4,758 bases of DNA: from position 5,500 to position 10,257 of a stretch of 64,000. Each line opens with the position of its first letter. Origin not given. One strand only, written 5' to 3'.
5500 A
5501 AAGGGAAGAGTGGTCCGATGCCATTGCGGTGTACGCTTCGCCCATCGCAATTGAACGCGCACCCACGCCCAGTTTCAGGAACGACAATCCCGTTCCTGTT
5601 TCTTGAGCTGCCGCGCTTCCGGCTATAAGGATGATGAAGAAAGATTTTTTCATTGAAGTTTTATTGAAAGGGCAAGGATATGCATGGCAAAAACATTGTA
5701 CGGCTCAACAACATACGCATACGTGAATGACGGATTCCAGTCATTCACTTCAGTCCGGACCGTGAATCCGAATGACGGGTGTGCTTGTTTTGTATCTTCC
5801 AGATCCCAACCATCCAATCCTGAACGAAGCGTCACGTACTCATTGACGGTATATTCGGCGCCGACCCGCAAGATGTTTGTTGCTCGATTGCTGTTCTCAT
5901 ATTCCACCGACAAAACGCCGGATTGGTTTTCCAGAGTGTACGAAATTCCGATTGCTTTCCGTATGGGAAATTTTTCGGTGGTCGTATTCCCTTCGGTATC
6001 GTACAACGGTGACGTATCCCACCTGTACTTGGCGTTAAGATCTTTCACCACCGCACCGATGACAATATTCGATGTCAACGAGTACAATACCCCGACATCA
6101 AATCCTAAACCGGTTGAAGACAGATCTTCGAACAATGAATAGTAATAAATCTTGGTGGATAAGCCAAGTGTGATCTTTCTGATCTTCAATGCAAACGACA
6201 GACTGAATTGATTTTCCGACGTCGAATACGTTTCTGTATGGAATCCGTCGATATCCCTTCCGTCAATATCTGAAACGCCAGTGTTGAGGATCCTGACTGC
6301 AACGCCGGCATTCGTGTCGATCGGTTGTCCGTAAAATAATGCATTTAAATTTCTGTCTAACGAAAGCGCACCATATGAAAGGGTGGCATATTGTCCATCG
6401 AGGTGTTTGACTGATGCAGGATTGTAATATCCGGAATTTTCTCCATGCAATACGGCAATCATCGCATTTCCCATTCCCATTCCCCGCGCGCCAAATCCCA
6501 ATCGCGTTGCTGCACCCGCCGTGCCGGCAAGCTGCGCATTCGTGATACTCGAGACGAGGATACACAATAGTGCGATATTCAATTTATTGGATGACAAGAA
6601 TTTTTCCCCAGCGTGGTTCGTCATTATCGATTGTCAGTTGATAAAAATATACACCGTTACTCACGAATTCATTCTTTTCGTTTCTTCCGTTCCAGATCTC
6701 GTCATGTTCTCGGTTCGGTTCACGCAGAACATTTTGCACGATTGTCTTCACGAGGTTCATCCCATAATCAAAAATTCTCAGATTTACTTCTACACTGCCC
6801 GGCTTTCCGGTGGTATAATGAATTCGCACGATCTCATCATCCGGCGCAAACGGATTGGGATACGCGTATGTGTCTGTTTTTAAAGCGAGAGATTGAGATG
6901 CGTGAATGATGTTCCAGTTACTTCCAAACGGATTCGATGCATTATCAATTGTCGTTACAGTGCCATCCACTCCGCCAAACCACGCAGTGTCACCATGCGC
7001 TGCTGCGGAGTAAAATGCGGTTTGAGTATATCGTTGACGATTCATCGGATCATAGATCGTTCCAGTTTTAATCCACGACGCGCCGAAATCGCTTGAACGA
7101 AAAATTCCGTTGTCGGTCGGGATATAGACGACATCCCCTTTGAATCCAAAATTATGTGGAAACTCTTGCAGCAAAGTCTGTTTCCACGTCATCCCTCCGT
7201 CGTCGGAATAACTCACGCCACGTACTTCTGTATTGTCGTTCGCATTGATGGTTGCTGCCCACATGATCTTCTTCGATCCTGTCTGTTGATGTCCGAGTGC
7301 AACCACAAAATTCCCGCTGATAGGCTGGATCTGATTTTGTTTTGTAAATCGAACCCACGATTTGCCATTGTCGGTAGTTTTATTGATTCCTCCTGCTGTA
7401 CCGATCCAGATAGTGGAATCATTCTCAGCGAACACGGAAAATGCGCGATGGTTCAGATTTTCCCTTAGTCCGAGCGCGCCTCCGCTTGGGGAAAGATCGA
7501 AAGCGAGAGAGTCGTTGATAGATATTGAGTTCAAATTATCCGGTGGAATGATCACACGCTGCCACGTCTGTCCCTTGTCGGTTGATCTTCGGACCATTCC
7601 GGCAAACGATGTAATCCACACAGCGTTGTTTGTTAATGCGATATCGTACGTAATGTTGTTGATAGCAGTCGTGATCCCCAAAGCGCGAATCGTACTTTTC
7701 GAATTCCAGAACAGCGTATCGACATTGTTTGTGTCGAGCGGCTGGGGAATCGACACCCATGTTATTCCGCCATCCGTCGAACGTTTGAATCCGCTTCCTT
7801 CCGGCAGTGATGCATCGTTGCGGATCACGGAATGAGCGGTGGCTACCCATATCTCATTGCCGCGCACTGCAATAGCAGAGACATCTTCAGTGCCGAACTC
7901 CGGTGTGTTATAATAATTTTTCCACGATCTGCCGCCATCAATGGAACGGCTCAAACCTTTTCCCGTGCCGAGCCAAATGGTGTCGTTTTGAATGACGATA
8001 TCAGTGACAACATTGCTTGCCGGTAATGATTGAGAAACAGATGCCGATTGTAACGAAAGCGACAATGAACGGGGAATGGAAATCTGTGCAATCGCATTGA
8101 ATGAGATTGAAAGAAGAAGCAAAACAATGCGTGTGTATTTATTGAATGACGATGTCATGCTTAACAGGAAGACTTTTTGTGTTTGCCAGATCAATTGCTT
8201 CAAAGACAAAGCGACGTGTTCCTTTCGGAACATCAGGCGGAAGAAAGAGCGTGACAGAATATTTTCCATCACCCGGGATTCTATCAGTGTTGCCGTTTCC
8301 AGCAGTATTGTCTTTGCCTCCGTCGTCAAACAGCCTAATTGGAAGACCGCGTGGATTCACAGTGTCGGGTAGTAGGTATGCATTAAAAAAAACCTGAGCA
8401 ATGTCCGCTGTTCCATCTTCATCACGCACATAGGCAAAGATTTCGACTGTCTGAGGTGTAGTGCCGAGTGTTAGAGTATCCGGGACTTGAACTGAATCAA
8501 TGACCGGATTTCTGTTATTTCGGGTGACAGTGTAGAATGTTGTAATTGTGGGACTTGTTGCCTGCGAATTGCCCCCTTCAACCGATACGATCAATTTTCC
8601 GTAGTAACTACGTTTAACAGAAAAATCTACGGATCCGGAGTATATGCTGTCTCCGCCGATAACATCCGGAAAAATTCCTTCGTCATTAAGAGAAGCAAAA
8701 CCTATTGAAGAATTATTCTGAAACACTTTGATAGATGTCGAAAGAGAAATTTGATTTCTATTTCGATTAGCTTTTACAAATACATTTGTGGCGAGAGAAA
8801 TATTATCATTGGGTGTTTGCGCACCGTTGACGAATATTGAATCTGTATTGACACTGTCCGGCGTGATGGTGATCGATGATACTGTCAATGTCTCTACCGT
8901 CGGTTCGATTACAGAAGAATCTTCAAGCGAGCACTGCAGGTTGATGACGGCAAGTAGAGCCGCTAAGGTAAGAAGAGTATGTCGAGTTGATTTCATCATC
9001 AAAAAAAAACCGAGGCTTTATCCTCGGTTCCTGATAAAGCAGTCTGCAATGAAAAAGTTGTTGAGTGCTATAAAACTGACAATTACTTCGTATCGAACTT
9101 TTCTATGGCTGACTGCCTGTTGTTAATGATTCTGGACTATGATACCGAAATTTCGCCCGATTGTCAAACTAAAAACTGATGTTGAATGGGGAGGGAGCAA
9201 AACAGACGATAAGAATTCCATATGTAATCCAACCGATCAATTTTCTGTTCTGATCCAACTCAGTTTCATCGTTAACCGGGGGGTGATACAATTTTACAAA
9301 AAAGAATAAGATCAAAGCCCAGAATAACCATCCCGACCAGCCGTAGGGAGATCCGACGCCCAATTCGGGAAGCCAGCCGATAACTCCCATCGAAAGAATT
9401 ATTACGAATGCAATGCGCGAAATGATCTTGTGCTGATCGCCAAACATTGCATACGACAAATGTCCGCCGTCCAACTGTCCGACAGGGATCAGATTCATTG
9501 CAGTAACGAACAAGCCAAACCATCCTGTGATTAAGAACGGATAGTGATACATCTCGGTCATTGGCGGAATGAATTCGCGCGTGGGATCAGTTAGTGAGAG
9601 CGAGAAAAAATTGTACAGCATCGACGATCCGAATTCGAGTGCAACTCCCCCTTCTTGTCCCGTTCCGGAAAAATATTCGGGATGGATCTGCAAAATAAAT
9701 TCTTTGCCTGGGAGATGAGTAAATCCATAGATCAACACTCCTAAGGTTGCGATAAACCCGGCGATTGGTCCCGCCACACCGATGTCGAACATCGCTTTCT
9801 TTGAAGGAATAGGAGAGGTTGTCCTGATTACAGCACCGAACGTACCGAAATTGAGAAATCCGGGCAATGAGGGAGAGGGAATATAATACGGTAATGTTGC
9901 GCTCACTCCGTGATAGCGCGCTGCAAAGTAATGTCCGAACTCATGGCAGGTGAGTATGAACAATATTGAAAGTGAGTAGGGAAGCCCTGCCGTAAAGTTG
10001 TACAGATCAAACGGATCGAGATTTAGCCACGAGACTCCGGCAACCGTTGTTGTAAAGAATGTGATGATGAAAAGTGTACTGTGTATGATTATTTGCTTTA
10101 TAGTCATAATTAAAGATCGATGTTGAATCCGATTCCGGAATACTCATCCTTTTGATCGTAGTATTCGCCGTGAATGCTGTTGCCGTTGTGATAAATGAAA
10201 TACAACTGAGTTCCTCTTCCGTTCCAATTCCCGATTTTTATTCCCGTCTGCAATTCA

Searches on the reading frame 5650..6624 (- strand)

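Call 24: search_protein_families(library=pfam, proteins=[window:5650-6624:-], max_evalue=0.01)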
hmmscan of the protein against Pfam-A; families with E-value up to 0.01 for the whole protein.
window:5650-6624:- (324 aa): 2 families
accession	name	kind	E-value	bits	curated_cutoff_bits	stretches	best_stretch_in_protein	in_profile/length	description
PF18990.6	DUF5723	-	1.5e-05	25.3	26.8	1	169-314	210-344/376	Family of unknown function (DUF5723)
PF13729.12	TraF_2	-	0.0048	16.6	25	1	169-258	192-252/264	F plasmid transfer operon, TraF, protein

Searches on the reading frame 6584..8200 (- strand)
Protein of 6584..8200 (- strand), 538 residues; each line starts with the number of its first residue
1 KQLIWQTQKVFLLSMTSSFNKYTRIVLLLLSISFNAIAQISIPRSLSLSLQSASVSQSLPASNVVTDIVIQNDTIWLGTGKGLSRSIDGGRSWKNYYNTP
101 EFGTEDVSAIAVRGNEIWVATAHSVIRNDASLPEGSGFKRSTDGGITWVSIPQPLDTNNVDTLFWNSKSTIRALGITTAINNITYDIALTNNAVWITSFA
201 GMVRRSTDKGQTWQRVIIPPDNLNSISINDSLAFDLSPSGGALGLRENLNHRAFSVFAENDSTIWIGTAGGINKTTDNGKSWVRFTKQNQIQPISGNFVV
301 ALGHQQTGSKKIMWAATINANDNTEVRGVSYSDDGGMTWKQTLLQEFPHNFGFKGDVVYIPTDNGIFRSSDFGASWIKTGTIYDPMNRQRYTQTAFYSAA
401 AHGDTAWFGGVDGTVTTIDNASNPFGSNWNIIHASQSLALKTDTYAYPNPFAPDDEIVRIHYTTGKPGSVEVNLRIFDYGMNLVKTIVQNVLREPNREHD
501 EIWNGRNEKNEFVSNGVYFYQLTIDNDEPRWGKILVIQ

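Call 24: search_protein_families(library=pfam, proteins=[window:6584-8200:-], max_evalue=0.01)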
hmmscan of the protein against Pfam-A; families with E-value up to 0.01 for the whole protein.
window:6584-8200:- (538 aa): 9 families
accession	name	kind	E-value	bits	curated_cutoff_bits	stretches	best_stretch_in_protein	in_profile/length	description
PF02012.26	BNR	-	6e-09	35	27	0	331-340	2-11/12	BNR/Asp-box repeat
PF14870.12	PSII_BNR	-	7.2e-08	32.5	27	0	57-125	12-83/303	Photosynthesis system II assembly factor YCF48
PF15902.12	Sortilin-Vps10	-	7.5e-07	28.7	33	1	204-347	4-115/446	Sortilin, neurotensin receptor 3,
PF24316.1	Tli3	-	0.0002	22.2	27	0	321-364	78-123/129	T6SS Tli3 immunity protein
PF07494.17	Reg_prop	-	0.00035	20.9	20.4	0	62-80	4-23/24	Two component regulator propeller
PF03174.19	CHB_HEX_C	-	0.0011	19.3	23.6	0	198-223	31-57/76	Chitobiase/beta-hexosaminidase C-terminal domain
PF13088.12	BNR_2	-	0.0013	18.5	31.4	0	274-344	86-155/277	BNR repeat-like domain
PF13585.12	CHU_C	-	0.0033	17.9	27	0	498-528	46-76/86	CHU_C Type IX secretion signal domain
PF13860.13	FlgD_ig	-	0.0043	17.4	27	0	468-525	21-76/79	FlgD Ig-like domain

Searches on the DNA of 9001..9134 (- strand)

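Call 100: build_rna_model(alignment_id=A5, structure=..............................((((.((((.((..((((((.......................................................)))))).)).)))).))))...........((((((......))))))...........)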
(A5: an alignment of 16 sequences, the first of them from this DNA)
Model R1 built from alignment A5 (16 sequences, 164 columns); structure: as given.
model positions 135; base pairs 22; branch points 1; effective number of sequences 2.2; information 0.59 bits per position. Calibrated on 0.2 Mb of random sequence (short: E-values are rough).
structure used (alignment columns):
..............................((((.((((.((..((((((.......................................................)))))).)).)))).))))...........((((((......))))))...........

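Call 101: search_with_rna_model(model_id=R1, sources=[window, L001, L002, L003, L004, L005, L006, L007, L008, L009, L010, L011, L012, L013, L014, L015, L016, L017, L018, L019, L020, L021, L022, L023, L024, L025, L026, L027, L028, L029, L031, L032, L033, L034, L035, L036, L037, L038, L039, L040, L041, L042, L043, L044, L045, L046, L047, L048, L049, L050, L051, L052, L053, L054, L055, L056, L057, L058, L059, L060, L061, L062, L063, L064, L065, L066, L067, L068, L069, L070, L071, L072, L073, L074, L075, L076, L077, L078, L079, L080, L081, L082, L083, L084, L086, L087, L088, L089, L090, L091], max_evalue=0.01, make_alignment=true)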
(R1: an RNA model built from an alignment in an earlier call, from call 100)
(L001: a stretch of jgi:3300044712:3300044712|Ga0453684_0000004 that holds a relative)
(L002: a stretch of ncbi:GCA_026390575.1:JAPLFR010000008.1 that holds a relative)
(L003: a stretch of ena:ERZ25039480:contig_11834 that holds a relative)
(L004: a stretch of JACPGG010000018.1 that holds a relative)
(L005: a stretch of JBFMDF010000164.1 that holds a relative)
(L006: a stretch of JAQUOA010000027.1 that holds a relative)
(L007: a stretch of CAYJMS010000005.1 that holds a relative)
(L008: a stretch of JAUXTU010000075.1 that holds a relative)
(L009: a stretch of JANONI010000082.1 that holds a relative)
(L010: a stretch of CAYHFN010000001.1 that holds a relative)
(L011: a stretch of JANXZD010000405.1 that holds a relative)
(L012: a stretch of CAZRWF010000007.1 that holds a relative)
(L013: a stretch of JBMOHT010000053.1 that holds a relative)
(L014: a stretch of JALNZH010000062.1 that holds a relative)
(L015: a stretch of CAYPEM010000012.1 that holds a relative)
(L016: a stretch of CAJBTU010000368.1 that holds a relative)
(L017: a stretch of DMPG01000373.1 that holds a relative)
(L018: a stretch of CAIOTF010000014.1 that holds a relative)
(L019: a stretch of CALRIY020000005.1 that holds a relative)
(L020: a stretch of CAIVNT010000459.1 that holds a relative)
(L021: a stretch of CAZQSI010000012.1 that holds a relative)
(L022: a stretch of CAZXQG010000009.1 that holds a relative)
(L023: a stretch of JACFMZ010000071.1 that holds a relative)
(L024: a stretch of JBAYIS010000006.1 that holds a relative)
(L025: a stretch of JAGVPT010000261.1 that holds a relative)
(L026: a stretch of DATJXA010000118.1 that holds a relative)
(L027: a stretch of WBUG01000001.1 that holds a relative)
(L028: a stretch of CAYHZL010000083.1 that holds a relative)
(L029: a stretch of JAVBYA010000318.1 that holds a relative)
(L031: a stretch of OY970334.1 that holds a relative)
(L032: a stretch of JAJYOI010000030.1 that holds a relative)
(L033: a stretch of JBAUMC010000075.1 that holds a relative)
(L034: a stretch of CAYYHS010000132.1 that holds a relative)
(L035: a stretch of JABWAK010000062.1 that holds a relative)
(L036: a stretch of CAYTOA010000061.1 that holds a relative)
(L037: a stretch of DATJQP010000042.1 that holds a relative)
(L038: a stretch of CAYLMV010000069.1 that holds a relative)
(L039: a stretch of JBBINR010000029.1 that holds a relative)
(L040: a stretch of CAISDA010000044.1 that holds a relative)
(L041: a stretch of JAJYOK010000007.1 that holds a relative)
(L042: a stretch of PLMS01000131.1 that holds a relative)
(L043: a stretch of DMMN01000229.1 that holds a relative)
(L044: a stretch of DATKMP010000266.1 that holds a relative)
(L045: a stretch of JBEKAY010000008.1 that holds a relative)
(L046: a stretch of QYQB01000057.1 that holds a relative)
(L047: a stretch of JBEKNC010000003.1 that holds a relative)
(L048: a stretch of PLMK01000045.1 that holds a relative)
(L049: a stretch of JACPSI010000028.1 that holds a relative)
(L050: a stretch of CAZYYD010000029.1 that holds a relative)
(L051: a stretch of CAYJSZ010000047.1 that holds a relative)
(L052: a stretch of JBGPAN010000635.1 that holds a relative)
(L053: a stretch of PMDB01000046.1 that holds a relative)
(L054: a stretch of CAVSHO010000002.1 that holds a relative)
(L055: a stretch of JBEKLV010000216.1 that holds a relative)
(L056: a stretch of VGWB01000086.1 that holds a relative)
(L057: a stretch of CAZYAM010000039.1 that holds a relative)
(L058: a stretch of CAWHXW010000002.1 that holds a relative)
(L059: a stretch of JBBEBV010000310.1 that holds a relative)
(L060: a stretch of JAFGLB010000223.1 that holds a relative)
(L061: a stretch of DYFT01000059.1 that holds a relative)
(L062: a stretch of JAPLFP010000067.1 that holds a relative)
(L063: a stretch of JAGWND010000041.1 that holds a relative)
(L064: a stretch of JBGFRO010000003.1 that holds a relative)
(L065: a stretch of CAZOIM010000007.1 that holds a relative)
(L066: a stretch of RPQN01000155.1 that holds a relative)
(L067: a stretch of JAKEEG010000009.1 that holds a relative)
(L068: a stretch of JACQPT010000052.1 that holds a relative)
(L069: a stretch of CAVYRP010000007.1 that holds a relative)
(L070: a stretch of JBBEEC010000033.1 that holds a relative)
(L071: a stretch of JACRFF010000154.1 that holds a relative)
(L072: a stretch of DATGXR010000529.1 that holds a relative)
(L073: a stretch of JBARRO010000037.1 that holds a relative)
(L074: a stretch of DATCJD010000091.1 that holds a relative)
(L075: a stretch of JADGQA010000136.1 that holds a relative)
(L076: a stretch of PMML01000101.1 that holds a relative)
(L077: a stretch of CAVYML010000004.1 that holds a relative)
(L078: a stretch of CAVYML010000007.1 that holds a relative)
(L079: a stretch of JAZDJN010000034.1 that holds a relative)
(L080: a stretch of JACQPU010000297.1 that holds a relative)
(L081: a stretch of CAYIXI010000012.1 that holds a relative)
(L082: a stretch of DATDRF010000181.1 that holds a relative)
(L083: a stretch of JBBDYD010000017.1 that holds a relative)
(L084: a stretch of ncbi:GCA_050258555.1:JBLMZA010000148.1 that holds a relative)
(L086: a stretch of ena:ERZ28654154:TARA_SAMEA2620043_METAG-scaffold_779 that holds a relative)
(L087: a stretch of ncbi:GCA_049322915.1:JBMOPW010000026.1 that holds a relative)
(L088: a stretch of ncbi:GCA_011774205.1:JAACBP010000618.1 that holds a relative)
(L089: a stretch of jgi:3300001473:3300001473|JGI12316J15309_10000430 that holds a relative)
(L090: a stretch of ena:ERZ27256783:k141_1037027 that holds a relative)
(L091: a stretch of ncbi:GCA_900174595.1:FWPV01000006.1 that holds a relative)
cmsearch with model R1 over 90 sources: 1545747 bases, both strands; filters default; matches with E-value up to 0.01: 32.
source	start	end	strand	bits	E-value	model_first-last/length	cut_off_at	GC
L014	7319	7453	+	136.8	3.2e-28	1-135/135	no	0.33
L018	13397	13531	+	136.7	3.4e-28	1-135/135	no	0.32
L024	13406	13541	+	134.2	1.4e-27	1-135/135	no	0.38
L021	13400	13533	+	127.8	4.1e-26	1-135/135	no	0.37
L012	13396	13527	+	127.4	5.2e-26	1-135/135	no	0.39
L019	13414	13553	+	126.8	6.9e-26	1-135/135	no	0.39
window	9000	9136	-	126.6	7.8e-26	1-135/135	no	0.38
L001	13405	13541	+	126.5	8.2e-26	1-135/135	no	0.42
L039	13400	13534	+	123.6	3.9e-25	1-135/135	no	0.29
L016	9012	9150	+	122.9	5.7e-25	1-135/135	no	0.3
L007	13400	13533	+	122.7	6.5e-25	1-135/135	no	0.34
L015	13399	13537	+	120.4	2.2e-24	1-135/135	no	0.32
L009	12370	12506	+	119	4.6e-24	1-135/135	no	0.3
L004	12102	12239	+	117.7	9.2e-24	1-135/135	no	0.38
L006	13402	13533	+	117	1.4e-23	1-135/135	no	0.33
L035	6019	6154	+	115.4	3.3e-23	1-135/135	no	0.46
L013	8051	8199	+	111.7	2.4e-22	1-135/135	no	0.42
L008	6262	6402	+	109.9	6.2e-22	1-135/135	no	0.33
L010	13401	13539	+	109.6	7.3e-22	1-135/135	no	0.32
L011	9093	9230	+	107.5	2.2e-21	1-135/135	no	0.3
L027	13397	13530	+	107.2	2.7e-21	1-135/135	no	0.48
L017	13442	13580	+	101.6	5.4e-20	1-135/135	no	0.3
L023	13148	13274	+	73.3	2.1e-13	1-135/135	no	0.32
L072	3557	3709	+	44.1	1.4e-06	1-135/135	no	0.46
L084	13385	13537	+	41.2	6.3e-06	1-135/135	no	0.45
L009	12379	12481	-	35.6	0.00013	1-135/135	no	0.27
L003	17037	17173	+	35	0.00018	1-135/135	no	0.39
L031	16926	17062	+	33.6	0.00039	1-135/135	no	0.36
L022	17034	17168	+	32.6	0.00064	1-135/135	no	0.39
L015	13408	13516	-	31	0.0016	1-135/135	no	0.31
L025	15250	15387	+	30.5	0.002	1-135/135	no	0.4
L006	13410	13516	-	28.1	0.0071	1-135/135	no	0.34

Alignment A6: 32 matches aligned to the model, 203 columns, each read 5' to 3' on its own strand. Consensus structure (alignment columns), stored with it:
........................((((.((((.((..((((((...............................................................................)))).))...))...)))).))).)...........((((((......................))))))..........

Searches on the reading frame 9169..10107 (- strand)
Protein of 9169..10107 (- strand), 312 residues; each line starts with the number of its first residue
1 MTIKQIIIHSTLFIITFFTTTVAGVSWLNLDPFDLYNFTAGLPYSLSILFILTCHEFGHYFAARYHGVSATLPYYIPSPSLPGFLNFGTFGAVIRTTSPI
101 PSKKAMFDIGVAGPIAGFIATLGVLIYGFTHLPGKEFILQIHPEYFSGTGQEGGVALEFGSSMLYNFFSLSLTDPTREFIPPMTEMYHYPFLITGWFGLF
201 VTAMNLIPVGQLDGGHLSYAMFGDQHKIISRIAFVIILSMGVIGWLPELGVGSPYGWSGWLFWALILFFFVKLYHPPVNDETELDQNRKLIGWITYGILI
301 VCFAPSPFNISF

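Call 4: search_protein_families(library=pfam, proteins=[window:9169-10107:-], max_evalue=0.01)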
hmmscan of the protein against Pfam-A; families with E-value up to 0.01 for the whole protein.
window:9169-10107:- (312 aa): 1 family
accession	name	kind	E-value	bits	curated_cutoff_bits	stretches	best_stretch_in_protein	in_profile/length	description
PF02163.28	Peptidase_M50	-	1.1e-19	71.1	27.2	1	45-240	3-213/221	Peptidase family M50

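Call 5: search_protein_families(library=ncbifam, proteins=[window:9169-10107:-], max_evalue=0.01)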
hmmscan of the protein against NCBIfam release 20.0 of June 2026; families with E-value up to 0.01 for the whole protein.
window:9169-10107:- (312 aa): 1 family
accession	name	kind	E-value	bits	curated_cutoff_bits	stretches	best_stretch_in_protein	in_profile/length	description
TIGR00054.1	TIGR00054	equivalog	0.00086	18.3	147.55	0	49-69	14-34/421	RIP metalloprotease RseP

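Call 45: search_solved_structures(query=window:9169-10107:-, max_evalue=1)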
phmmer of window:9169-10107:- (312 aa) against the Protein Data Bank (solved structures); distinct sequences matched with E-value up to 1: 3.
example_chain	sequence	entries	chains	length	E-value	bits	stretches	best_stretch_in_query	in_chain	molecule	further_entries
8c8q_H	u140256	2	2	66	0.047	16.4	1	60-94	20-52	Cytochrome c oxidase polypeptide VIII, mitochondrial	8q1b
7w6y_A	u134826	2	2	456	0.083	15.6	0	201-222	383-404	Anti sigma-E protein, RseA | Zinc metalloprotease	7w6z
7y5e_52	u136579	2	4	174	0.6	12.7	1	117-163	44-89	Chlorophyll a-b binding protein 1B-21, chloroplastic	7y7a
